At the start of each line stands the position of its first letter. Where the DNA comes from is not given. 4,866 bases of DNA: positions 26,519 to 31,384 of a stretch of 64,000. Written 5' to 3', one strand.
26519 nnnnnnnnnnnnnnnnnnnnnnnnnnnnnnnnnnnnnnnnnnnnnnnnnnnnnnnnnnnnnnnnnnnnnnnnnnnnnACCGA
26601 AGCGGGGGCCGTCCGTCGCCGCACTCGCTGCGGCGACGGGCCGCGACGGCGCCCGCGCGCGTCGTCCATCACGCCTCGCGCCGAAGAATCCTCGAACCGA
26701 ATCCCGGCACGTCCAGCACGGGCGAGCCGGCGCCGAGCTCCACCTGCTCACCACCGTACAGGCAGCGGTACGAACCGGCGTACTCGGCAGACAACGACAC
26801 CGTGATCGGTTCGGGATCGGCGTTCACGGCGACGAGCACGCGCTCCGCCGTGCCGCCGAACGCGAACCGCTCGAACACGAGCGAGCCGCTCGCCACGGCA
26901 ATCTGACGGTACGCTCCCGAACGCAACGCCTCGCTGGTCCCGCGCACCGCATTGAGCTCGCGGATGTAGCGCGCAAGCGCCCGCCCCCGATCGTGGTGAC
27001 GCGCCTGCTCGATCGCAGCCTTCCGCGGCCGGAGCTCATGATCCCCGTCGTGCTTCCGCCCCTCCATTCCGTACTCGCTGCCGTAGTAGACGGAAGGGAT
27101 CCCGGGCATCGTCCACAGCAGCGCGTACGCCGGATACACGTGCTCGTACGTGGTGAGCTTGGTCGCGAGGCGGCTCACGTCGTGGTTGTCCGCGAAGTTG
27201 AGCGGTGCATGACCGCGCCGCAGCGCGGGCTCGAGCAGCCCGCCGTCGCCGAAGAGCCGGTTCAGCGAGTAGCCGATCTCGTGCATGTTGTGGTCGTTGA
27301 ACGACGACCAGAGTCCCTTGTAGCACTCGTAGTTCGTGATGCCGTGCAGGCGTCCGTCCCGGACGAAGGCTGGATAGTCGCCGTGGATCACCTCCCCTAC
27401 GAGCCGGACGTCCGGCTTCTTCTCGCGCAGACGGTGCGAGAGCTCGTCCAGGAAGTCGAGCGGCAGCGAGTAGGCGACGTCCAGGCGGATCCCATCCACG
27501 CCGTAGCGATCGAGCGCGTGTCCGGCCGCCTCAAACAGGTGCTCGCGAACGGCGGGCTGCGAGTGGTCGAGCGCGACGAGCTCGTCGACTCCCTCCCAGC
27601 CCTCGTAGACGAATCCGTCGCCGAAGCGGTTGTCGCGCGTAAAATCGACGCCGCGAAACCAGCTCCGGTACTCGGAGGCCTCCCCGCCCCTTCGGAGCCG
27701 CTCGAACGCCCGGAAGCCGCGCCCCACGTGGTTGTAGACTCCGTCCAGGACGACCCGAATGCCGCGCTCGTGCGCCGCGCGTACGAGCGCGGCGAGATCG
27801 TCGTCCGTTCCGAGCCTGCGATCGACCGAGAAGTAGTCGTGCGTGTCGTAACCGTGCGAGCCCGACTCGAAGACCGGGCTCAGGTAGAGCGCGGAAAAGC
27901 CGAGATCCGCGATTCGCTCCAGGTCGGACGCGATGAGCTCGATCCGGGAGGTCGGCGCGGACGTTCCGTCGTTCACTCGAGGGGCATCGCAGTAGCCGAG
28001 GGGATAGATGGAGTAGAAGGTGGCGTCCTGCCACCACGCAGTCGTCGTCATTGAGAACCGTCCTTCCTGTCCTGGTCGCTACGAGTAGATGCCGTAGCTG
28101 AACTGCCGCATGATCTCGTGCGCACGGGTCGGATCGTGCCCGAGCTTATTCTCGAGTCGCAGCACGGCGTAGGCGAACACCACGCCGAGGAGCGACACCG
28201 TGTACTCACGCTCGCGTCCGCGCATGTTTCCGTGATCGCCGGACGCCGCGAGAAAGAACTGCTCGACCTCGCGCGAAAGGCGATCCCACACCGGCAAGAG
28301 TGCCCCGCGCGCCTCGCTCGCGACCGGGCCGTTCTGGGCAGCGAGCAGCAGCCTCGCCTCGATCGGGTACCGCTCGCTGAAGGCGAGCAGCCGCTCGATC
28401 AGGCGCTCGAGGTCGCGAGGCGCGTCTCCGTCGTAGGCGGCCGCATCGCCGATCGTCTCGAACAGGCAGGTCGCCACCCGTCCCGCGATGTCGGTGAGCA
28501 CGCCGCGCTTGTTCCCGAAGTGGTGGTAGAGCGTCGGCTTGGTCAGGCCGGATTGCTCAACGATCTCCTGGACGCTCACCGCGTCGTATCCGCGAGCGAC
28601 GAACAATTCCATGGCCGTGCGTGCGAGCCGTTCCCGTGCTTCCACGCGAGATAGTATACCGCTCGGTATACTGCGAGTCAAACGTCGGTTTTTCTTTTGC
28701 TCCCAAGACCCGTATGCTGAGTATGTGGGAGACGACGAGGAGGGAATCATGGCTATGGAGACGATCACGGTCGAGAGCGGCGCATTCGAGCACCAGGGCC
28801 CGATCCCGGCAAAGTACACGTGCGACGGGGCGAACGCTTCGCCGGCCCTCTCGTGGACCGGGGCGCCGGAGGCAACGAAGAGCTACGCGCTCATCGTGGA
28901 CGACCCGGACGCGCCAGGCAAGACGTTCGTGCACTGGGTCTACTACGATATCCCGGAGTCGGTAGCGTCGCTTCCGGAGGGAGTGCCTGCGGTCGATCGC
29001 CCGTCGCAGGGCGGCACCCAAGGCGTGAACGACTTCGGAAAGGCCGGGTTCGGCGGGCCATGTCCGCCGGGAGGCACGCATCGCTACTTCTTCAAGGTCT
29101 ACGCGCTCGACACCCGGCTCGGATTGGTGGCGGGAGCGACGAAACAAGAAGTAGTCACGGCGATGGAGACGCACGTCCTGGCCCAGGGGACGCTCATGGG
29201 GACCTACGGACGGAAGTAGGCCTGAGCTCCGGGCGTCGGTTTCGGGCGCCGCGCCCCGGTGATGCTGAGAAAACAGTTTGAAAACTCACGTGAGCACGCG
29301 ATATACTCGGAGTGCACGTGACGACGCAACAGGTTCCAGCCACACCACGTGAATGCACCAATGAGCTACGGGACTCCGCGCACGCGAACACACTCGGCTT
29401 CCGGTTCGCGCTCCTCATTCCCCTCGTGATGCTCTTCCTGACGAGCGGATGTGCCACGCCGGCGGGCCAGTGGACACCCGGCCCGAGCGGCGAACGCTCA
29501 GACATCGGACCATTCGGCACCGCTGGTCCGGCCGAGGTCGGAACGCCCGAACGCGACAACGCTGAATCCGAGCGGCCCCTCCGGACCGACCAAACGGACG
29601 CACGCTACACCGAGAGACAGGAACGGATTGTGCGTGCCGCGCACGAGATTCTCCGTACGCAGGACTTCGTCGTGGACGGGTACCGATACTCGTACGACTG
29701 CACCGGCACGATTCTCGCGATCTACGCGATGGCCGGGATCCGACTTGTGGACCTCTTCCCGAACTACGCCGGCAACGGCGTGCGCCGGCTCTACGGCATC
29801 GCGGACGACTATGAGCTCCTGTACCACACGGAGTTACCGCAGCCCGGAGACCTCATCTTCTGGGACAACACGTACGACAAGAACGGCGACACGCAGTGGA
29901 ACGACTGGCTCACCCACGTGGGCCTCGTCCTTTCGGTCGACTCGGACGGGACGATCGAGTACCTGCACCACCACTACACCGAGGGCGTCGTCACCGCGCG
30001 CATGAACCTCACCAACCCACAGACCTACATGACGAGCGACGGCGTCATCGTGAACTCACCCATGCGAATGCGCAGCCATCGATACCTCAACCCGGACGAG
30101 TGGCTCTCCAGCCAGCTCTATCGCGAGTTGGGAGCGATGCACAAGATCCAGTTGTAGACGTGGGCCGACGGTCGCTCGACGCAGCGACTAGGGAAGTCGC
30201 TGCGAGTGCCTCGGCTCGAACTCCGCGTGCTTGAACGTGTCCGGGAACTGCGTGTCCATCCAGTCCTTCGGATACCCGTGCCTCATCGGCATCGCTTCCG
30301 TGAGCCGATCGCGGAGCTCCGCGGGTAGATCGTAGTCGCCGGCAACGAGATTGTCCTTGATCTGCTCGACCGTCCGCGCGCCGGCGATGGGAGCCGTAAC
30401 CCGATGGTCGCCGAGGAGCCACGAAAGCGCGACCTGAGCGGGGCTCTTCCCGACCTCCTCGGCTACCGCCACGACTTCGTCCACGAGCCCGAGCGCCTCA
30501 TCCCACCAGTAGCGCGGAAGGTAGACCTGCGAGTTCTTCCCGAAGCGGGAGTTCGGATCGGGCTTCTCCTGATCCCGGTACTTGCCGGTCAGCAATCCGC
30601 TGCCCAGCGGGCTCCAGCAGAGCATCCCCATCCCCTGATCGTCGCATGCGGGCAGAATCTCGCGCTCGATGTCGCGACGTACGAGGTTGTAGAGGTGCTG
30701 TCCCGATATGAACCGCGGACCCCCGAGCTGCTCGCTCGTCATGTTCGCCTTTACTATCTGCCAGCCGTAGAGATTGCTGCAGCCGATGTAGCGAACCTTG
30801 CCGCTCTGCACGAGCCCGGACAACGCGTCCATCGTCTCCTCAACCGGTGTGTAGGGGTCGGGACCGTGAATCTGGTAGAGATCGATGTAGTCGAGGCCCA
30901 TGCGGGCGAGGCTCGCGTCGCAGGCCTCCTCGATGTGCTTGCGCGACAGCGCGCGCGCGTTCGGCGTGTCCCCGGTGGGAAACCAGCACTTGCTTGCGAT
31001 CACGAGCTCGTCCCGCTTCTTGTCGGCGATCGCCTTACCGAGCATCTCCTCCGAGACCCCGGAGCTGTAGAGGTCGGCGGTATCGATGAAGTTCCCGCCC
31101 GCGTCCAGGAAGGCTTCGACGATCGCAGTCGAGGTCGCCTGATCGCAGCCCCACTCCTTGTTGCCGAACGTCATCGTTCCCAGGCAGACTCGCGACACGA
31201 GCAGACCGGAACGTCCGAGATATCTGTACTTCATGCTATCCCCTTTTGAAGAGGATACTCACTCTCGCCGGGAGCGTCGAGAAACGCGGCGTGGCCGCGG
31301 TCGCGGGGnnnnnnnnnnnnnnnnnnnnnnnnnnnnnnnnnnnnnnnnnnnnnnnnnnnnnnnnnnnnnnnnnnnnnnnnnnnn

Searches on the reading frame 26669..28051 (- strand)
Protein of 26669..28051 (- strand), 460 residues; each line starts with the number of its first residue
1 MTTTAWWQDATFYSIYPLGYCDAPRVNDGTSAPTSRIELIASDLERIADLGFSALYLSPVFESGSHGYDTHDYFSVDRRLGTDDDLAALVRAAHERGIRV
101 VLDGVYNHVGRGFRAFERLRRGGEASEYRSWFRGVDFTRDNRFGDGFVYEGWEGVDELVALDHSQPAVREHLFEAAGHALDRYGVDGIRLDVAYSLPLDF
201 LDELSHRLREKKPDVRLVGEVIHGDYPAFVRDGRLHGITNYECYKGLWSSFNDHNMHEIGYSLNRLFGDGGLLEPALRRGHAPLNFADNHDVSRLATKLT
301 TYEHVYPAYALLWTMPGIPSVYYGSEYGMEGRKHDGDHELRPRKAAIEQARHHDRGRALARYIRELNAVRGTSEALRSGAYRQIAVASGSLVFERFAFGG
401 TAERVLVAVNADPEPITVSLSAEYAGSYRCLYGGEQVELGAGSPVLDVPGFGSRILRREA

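Call 38: search_protein_families(library=pfam, proteins=[window:26669-28051:-], max_evalue=0.000001)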
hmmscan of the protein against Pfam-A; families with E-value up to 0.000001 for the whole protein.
window:26669-28051:- (460 aa): 1 family
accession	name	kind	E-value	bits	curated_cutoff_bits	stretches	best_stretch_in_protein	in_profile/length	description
PF00128.31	Alpha-amylase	-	7.3e-44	151.2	22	1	39-355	20-383/446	Alpha amylase, catalytic domain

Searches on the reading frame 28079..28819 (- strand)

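Call 38: search_protein_families(library=pfam, proteins=[window:28079-28819:-], max_evalue=0.000001)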
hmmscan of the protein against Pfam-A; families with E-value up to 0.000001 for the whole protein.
window:28079-28819:- (246 aa): 1 family
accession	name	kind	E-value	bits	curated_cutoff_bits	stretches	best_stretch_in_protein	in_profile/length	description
PF00440.29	TetR_N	-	5.2e-16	58.6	24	1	67-108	3-44/47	Bacterial regulatory proteins, tetR family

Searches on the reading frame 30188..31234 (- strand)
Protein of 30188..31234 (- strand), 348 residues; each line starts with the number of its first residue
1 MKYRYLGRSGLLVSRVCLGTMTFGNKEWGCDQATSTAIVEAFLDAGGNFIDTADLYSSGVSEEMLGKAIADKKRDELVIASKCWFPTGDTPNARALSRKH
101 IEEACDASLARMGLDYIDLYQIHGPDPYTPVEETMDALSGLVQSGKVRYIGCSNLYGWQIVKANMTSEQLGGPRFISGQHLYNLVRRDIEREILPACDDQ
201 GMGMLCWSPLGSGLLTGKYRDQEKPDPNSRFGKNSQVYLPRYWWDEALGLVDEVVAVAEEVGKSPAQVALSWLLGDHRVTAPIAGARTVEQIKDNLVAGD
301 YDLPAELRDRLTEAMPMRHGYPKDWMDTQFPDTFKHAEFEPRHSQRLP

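Call 39: search_protein_families(library=pfam, proteins=[window:30188-31234:-], max_evalue=0.000001)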
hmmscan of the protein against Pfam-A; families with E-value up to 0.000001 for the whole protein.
window:30188-31234:- (348 aa): 1 family
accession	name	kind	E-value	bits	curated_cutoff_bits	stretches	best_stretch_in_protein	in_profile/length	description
PF00248.27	Aldo_ket_red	-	1.8e-81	273.9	24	1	15-313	1-288/291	Aldo/keto reductase family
